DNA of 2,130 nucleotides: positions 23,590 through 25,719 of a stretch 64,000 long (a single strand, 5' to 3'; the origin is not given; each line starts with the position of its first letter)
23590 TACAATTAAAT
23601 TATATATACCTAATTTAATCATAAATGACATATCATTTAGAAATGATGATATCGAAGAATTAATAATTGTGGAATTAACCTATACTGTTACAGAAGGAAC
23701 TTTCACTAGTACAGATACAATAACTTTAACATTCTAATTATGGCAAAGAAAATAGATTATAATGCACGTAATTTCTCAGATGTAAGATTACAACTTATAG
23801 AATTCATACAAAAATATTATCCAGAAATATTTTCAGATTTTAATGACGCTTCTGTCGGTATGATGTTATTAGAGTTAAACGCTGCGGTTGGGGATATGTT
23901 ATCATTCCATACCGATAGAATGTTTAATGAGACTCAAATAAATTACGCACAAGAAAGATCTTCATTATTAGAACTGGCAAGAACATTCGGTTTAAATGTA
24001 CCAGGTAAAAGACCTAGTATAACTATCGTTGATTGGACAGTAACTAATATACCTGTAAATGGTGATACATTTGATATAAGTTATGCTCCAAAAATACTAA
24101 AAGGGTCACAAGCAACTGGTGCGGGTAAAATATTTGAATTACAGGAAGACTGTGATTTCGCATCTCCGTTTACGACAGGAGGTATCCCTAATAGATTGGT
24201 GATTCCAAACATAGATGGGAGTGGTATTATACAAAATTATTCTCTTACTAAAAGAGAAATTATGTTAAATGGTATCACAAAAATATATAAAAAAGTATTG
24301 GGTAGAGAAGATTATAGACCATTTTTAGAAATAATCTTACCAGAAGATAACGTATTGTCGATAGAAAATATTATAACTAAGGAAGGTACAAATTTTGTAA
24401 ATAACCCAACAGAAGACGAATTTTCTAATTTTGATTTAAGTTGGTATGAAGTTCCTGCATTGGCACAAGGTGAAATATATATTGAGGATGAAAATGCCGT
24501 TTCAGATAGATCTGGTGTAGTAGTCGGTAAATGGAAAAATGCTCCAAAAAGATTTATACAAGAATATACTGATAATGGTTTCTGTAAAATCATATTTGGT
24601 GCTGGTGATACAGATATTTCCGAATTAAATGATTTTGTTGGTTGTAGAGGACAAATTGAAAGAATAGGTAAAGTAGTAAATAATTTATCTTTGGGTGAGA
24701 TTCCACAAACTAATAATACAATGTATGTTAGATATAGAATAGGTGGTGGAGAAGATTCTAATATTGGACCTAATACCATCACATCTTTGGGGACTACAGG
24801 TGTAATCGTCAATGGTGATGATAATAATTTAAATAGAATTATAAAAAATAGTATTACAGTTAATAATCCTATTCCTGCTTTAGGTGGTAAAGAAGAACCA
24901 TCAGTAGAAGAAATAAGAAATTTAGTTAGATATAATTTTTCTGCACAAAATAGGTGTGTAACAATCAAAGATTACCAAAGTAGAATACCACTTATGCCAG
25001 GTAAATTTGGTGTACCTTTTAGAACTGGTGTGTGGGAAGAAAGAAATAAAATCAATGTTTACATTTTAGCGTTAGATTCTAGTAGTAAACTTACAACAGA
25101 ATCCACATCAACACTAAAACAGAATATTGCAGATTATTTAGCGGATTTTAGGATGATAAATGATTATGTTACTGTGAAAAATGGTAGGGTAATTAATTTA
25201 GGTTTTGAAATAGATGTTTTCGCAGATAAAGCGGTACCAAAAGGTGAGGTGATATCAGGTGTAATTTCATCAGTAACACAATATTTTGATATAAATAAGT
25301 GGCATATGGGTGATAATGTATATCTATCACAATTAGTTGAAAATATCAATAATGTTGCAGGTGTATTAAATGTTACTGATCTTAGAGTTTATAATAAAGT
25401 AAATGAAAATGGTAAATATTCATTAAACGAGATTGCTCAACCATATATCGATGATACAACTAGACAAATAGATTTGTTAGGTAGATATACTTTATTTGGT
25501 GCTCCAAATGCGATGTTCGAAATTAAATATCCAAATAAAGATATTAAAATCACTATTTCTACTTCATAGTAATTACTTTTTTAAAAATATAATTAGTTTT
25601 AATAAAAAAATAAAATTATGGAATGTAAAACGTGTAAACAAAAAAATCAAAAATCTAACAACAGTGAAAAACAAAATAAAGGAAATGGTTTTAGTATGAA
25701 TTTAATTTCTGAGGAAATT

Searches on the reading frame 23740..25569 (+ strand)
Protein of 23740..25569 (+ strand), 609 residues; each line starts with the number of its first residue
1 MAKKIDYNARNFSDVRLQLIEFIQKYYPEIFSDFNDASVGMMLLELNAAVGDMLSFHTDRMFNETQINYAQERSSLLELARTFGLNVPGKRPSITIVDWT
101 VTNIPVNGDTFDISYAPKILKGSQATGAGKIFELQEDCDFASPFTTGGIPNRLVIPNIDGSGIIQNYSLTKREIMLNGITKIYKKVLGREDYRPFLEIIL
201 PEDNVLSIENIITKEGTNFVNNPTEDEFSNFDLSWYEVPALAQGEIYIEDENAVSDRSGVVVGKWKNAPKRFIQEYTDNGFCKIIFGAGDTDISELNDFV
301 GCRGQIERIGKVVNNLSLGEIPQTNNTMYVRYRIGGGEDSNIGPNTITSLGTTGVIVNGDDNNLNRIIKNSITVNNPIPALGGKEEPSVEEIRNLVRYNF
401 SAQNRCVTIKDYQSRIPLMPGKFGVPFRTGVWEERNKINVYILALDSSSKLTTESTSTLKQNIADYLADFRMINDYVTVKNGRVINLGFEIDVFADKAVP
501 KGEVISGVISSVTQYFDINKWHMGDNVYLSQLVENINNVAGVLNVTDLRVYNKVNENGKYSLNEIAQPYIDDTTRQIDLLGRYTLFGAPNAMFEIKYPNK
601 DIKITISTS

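Call 8: search_protein_families(library=phrogs, proteins=[window:23740-25569:+], max_evalue=0.001)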
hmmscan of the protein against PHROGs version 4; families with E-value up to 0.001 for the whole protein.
window:23740-25569:+ (609 aa): 3 families
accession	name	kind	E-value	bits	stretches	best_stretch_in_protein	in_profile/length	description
phrog_219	-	tail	1.7e-19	70.8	1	270-539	214-448/598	baseplate wedge subunit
phrog_10646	-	tail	5.7e-18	65.3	1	3-106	24-125/1142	baseplate wedge subunit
phrog_6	-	tail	9e-13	48.7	1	337-558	202-386/548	baseplate wedge subunit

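Call 25: search_protein_families(library=pfam, proteins=[window:23740-25569:+], max_evalue=0.001)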
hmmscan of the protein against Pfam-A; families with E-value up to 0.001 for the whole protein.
window:23740-25569:+ (609 aa): 0 families
